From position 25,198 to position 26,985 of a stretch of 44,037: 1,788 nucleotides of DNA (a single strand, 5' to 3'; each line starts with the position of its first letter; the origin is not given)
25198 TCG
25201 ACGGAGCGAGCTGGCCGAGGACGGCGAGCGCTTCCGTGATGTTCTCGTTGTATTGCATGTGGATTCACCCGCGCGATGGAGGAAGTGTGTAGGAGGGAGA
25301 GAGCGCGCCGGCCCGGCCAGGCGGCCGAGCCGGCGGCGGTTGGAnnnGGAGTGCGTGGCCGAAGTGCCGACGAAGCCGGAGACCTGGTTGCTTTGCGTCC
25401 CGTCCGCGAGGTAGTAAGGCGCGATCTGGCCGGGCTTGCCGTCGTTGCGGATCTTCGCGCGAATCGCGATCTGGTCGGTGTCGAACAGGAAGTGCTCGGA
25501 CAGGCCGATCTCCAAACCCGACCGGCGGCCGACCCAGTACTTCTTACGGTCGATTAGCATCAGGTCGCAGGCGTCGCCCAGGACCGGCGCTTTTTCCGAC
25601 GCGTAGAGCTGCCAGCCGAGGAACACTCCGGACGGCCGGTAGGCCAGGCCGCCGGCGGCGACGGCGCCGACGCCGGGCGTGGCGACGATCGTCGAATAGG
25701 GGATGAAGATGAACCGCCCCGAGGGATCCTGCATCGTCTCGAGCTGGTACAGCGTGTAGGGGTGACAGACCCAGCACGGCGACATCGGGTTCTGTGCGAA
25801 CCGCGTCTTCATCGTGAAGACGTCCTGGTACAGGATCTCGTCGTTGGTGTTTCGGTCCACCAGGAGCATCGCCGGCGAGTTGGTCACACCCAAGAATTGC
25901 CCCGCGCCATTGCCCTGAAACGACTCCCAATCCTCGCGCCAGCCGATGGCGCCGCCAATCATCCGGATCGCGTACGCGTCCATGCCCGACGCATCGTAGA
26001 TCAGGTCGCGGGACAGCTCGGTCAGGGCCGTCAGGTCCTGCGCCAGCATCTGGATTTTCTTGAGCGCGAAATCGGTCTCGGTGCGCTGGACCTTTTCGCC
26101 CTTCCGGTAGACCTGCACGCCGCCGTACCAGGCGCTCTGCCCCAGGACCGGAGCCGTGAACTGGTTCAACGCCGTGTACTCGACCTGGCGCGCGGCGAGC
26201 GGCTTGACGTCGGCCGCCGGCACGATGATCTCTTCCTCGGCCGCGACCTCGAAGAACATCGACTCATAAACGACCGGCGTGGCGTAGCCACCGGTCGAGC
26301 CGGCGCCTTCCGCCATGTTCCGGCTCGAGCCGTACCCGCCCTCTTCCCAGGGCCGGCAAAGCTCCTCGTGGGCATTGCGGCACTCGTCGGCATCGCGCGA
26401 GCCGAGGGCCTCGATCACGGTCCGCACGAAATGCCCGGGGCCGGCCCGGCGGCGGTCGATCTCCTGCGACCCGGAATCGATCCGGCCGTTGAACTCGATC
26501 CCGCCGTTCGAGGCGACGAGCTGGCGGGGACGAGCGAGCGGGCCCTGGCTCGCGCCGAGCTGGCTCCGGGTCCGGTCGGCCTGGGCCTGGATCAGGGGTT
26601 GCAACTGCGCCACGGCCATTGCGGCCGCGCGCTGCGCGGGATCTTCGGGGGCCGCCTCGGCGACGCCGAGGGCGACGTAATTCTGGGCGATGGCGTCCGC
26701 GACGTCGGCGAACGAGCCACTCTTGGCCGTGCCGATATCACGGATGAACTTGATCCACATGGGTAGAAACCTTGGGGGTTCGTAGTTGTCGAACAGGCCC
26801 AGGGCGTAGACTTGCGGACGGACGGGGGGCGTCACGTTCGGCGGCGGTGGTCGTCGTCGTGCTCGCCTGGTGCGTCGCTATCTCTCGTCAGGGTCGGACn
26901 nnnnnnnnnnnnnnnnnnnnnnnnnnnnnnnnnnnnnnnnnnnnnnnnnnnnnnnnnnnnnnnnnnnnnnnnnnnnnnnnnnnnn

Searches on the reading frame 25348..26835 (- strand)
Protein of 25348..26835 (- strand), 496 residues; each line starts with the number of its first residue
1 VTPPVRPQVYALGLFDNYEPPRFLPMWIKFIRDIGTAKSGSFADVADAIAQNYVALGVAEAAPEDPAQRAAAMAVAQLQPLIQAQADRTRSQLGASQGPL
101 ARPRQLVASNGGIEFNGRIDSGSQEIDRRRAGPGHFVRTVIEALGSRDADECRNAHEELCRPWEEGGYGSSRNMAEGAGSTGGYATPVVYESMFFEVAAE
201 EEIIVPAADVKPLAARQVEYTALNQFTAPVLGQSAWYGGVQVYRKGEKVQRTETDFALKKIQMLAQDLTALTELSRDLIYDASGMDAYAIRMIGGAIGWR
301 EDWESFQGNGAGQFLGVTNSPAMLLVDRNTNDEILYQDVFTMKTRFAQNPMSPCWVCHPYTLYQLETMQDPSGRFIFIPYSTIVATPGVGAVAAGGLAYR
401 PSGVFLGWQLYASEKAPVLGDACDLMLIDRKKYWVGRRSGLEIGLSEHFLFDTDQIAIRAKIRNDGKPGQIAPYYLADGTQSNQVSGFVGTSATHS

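Call 11: search_protein_families(library=pfam, proteins=[window:25348-26835:-], max_evalue=0.01)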
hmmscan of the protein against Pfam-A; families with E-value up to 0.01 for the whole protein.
window:25348-26835:- (496 aa): 2 families
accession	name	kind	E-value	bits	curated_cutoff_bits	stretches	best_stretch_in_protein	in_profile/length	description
PF05065.19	Phage_capsid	-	3e-25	89.6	24.2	1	182-468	1-269/280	Phage capsid family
PF23976.1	DUF7302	-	0.00059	20.6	24.9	1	37-73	6-43/61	Family of unknown function (DUF7302)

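Call 12: search_protein_families(library=phrogs, proteins=[window:25348-26835:-], max_evalue=0.001)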
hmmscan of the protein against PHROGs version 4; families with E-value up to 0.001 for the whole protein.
window:25348-26835:- (496 aa): 2 families
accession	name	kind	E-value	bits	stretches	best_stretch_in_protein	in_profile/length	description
phrog_10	-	head and packaging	2e-14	54.5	1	172-468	355-624/752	major head protein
phrog_617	-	head and packaging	2.2e-08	34.5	1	224-379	384-538/626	major head protein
